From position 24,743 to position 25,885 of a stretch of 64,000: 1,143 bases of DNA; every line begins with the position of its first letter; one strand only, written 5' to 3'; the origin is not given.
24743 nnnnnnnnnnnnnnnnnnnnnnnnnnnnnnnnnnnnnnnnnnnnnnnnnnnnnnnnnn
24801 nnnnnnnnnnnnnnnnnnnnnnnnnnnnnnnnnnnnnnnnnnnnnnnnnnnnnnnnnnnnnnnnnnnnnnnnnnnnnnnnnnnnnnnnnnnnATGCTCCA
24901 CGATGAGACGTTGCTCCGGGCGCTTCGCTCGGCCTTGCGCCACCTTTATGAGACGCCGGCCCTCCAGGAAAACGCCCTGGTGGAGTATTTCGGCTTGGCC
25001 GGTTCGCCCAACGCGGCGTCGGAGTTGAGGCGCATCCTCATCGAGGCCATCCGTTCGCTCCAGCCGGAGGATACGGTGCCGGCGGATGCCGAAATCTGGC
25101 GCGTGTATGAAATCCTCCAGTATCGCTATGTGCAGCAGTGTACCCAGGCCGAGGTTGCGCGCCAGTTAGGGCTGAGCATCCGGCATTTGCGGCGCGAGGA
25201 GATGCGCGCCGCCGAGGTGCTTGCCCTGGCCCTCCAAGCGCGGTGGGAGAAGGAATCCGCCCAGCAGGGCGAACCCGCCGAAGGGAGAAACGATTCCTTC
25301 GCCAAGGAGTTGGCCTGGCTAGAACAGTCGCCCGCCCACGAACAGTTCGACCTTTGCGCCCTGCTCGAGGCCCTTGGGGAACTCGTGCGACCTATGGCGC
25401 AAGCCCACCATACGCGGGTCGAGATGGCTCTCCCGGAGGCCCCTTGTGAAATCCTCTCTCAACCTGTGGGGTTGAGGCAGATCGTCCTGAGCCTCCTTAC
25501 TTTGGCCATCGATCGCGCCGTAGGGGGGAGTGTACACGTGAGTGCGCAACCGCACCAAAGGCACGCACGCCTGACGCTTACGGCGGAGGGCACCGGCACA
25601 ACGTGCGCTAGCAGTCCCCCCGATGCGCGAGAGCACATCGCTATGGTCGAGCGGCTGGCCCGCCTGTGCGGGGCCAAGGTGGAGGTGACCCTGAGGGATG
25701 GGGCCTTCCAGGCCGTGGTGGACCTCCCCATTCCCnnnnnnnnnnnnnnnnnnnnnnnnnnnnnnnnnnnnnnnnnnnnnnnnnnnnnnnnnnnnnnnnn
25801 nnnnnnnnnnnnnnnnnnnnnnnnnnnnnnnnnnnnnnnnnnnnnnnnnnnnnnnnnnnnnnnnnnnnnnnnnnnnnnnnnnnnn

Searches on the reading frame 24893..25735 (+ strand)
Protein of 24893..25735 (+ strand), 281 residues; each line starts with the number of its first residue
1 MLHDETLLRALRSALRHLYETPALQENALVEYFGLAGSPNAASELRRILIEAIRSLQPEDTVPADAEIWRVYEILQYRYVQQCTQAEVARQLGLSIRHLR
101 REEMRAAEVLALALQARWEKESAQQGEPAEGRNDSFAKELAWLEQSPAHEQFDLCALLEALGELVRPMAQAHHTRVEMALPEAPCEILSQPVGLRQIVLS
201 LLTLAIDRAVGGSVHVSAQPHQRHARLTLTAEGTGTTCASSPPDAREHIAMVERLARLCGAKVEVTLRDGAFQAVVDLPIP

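Call 21: find_related_loci(query=A2, collection=metagenome_contigs, flank=4000)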
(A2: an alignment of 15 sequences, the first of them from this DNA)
Query A2 (281 aa) in metagenome_contigs; peptide patterns used: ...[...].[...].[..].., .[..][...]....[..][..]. (x = any residue, [..] = any of these).
250 stretches matched a pattern; 117 encode a relative of the query (tblastn E <= 1e-3); the best 80 are kept; 80 distinct loci.
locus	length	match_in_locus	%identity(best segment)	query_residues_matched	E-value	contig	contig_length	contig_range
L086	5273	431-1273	77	1-281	4e-137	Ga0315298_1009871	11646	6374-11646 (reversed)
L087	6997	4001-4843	76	1-281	1e-136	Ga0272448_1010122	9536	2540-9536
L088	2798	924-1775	41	1-281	2e-62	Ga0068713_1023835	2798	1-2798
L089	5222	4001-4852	43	1-281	1e-59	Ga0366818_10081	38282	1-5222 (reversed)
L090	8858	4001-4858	41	1-279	1e-53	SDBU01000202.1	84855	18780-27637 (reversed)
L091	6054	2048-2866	42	1-266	2e-53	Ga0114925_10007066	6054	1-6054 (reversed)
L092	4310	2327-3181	39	1-279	1e-52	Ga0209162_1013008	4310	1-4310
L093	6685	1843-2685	41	1-279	1e-52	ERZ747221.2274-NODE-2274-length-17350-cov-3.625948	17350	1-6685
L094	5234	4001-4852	43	1-281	7e-52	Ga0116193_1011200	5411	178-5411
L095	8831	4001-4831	40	1-280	7e-52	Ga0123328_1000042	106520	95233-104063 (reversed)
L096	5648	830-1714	40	1-279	8e-52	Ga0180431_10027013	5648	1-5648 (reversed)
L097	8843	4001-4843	40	1-279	1e-51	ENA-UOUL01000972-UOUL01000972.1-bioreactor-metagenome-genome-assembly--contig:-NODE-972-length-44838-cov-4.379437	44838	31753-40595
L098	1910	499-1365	37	2-279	3e-51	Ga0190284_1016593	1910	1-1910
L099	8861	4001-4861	39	1-279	1e-48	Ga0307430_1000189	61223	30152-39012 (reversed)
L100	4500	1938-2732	39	7-263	5e-48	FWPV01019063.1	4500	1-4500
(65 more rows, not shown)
